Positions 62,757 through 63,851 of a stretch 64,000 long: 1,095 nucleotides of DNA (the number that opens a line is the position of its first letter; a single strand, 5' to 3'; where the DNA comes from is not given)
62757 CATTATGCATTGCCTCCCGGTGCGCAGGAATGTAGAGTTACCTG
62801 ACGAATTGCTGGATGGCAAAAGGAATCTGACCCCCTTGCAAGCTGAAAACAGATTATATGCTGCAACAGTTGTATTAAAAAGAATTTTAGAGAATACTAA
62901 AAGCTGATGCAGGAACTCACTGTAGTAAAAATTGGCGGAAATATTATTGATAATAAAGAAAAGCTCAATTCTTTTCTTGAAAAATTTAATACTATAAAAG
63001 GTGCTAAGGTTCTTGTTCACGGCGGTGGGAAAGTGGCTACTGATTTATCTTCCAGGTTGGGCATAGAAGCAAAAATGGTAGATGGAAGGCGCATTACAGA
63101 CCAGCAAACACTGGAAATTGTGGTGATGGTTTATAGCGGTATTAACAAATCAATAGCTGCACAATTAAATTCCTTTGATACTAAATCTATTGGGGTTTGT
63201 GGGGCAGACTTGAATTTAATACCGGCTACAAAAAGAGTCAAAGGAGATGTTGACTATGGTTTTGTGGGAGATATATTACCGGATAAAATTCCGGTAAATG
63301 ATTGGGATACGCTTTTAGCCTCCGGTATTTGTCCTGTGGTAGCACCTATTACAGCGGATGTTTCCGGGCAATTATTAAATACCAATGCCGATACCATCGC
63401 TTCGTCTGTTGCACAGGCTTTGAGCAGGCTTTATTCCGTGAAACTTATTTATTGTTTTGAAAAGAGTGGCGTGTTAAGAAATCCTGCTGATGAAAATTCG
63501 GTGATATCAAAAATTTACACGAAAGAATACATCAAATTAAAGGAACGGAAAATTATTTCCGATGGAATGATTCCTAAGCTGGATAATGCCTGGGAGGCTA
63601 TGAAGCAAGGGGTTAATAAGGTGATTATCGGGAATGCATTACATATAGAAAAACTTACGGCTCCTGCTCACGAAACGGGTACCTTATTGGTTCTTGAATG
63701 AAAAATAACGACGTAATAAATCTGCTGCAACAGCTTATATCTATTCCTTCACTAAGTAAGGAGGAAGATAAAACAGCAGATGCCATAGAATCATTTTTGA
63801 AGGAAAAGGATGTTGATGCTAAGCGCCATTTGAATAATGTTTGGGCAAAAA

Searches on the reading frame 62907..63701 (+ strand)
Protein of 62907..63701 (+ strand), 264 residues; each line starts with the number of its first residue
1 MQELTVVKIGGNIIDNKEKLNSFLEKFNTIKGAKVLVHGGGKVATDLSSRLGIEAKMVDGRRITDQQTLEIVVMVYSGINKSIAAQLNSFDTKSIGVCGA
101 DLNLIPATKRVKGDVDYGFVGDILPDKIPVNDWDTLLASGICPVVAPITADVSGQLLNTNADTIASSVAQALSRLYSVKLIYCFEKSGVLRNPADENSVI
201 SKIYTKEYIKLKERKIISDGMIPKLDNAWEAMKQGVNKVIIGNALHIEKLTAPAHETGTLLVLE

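Call 77: search_protein_families(library=pfam, proteins=[window:62907-63701:+], max_evalue=0.00001)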
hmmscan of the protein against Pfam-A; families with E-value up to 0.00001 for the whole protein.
window:62907-63701:+ (264 aa): 1 family
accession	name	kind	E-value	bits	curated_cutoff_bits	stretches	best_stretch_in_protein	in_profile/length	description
PF00696.33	AA_kinase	-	1.5e-33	116.9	24.9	1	4-243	2-234/234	Amino acid kinase family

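Call 90: find_encoding_contigs(protein=window:62907-63701:+, flank=10000, max_places=6)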
Protein window:62907-63701:+ (264 aa): 3 contigs read that carry it; 2 places shown.
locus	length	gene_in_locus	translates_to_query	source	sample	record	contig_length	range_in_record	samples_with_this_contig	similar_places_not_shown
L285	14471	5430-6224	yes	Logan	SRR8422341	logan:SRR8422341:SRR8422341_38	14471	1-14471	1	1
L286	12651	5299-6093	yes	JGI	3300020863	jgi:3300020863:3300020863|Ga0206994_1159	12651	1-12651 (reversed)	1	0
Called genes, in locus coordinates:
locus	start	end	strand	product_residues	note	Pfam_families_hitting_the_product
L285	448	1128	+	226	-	-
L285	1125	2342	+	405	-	PF00764:Arginosuc_synth, PF20979:Arginosuc_syn_C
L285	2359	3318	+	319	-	PF01118:Semialdhyde_dh, PF22698:Semialdhyde_dhC_1, PF02774:Semialdhyde_dhC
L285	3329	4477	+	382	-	PF00202:Aminotran_3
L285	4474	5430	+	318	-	PF02729:OTCace_N, PF00185:OTCace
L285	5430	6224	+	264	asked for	PF00696:AA_kinase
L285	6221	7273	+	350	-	PF01546:Peptidase_M20, PF07687:M20_dimer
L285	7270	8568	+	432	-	PF00206:Lyase_1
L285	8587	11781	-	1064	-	PF00873:ACR_tran, PF03176:MMPL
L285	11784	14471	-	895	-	?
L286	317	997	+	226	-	-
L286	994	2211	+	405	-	PF00764:Arginosuc_synth, PF20979:Arginosuc_syn_C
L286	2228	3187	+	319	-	PF01118:Semialdhyde_dh, PF22698:Semialdhyde_dhC_1, PF02774:Semialdhyde_dhC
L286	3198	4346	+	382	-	PF00202:Aminotran_3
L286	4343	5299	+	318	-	PF02729:OTCace_N, PF00185:OTCace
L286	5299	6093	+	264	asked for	PF00696:AA_kinase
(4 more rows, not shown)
